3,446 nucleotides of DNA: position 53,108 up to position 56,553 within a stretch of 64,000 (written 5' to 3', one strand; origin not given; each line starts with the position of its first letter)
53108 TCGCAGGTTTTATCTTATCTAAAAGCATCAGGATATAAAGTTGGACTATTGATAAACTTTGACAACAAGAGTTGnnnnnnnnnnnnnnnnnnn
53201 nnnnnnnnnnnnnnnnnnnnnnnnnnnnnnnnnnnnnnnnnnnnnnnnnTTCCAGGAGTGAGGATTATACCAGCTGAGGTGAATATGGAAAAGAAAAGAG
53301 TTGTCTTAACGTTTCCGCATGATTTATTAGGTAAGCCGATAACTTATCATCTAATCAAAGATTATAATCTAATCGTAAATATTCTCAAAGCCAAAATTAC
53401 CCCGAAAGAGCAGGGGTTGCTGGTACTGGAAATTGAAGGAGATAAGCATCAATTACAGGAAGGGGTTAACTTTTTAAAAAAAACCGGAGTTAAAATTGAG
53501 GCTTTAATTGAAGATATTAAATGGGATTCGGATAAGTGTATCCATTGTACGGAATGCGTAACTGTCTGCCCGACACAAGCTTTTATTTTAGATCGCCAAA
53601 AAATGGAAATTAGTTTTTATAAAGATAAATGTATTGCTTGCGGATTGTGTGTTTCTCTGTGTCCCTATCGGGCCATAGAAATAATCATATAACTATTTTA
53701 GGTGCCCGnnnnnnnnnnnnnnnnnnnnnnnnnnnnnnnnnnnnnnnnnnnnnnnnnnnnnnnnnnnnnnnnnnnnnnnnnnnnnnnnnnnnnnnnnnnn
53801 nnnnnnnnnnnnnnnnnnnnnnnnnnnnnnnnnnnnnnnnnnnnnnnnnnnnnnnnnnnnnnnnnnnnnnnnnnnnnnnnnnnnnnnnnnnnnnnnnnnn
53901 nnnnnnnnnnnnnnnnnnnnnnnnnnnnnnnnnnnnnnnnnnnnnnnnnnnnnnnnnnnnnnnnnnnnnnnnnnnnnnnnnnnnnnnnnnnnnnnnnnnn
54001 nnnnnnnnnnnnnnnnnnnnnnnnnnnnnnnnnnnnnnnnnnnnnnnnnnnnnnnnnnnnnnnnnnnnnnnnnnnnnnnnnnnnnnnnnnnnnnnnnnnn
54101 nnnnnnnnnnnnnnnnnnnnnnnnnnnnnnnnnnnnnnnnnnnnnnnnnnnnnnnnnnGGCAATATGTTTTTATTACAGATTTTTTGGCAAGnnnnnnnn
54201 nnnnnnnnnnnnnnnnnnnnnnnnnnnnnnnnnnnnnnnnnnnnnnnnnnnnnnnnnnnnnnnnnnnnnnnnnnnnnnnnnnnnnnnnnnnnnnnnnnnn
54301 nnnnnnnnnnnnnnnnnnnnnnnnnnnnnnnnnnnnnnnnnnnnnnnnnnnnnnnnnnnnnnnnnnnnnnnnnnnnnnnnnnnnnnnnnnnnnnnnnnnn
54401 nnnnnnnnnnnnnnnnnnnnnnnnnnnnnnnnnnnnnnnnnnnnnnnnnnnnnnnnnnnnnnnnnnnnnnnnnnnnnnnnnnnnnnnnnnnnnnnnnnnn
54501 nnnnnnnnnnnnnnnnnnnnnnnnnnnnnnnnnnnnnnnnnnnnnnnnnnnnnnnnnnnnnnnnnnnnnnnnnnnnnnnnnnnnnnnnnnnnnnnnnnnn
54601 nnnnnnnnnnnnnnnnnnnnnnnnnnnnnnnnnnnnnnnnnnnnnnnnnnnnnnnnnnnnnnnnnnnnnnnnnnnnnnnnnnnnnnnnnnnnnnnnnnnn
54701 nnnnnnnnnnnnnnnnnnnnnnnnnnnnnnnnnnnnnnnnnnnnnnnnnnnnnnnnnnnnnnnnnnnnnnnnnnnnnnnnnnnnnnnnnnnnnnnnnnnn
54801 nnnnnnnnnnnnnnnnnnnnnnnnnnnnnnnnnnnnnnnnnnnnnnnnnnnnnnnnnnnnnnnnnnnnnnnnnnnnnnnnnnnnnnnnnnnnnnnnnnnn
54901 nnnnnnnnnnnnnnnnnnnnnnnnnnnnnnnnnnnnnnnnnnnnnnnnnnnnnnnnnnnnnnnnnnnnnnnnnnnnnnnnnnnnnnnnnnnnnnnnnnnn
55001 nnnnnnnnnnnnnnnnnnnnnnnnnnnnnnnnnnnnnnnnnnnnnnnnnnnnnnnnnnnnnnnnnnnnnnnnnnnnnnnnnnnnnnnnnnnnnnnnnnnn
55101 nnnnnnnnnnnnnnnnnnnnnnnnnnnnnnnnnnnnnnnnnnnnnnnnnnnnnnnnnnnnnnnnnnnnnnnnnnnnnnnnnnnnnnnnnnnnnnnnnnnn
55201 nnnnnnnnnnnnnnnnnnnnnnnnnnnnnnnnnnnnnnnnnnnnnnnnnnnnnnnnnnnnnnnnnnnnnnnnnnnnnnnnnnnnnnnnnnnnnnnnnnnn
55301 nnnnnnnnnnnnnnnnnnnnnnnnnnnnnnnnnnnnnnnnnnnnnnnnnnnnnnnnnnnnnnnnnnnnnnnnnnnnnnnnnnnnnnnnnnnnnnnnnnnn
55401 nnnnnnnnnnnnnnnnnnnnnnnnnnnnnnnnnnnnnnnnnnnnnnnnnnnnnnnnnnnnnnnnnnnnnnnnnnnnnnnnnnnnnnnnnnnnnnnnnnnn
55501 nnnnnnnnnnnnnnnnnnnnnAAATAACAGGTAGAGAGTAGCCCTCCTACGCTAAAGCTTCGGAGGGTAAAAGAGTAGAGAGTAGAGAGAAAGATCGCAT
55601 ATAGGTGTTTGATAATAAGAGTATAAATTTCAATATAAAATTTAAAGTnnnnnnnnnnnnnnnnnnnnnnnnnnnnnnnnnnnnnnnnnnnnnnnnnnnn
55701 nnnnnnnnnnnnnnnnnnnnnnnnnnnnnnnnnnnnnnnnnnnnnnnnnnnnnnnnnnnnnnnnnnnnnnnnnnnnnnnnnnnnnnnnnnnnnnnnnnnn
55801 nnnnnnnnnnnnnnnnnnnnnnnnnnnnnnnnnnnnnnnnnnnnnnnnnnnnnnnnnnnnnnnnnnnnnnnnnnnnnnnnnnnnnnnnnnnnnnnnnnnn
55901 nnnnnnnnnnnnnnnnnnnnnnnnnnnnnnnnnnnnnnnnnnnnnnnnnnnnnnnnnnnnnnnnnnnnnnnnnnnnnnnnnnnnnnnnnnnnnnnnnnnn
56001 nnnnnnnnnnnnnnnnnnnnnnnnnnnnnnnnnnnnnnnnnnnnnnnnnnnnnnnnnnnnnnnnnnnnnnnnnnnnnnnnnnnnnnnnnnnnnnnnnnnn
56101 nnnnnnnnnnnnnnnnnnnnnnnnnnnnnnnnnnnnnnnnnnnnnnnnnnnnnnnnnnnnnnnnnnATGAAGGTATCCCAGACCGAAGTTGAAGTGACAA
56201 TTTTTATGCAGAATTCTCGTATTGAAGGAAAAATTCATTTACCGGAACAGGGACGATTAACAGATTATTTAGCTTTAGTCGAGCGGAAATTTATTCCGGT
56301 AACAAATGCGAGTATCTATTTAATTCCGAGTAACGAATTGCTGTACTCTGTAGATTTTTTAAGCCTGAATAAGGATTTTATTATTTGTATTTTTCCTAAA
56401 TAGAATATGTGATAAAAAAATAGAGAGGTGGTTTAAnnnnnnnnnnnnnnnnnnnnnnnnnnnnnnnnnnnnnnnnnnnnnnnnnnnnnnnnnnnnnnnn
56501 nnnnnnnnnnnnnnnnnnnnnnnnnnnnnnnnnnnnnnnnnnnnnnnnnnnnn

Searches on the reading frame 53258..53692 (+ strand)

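Call 15: search_protein_families(library=pfam, proteins=[window:53258-53692:+], max_evalue=0.0001)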
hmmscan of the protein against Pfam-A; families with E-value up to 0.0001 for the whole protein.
window:53258-53692:+ (144 aa): 14 families
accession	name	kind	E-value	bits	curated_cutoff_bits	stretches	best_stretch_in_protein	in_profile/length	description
PF00037.32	Fer4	-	8.6e-17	60.6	21.1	2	120-141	3-24/24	4Fe-4S binding domain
PF12837.12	Fer4_6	-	2e-15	56.3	25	2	87-109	2-24/24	4Fe-4S binding domain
PF09383.16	NIL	-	2.1e-15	56.8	24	1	13-81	1-72/73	NIL domain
PF12838.12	Fer4_7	-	9.5e-14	52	27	2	93-139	1-52/52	4Fe-4S dicluster domain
PF14697.11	Fer4_21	-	4.8e-12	46.3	35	1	90-141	4-58/59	4Fe-4S dicluster domain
PF12797.12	Fer4_2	-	2.5e-11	43.2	24.5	2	87-106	3-22/22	4Fe-4S binding domain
PF13237.11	Fer4_10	-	1.2e-10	41.6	25.5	1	88-136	3-53/53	4Fe-4S dicluster domain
PF13187.11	Fer4_9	-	2.2e-10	40.8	27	1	93-140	1-52/52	4Fe-4S dicluster domain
PF12800.12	Fer4_4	-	1.8e-08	34.4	24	0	123-137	2-16/17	4Fe-4S binding domain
PF13484.11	Fer4_16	-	3.1e-08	34.7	30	1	93-116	1-24/66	4Fe-4S double cluster binding domain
PF25160.1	LdpA_Fe-S-bd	-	2.9e-06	27.4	27.6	1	99-141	8-44/49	LdpA Fe-S cluster-binding domain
PF12798.12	Fer4_3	-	1.7e-05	25.7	27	0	125-139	1-15/15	4Fe-4S binding domain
PF13534.11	Fer4_17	-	3.1e-05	24.9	22.2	0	90-107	42-59/61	4Fe-4S dicluster domain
PF13746.11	Fer4_18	-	8.3e-05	23.2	27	0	90-135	57-95/114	4Fe-4S dicluster domain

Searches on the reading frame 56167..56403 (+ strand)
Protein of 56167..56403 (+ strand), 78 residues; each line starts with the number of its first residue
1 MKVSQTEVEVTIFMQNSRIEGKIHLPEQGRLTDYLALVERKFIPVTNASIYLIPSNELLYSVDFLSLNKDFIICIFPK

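Call 68: search_protein_families(library=pfam, proteins=[window:56167-56403:+], max_evalue=0.001)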
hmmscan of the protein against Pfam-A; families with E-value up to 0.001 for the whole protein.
window:56167-56403:+ (78 aa): 1 family
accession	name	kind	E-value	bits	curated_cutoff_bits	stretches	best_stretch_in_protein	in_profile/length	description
PF20660.2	DUF6812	-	7.6e-16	58.3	27.1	1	18-72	1-53/53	Family of unknown function (DUF6812)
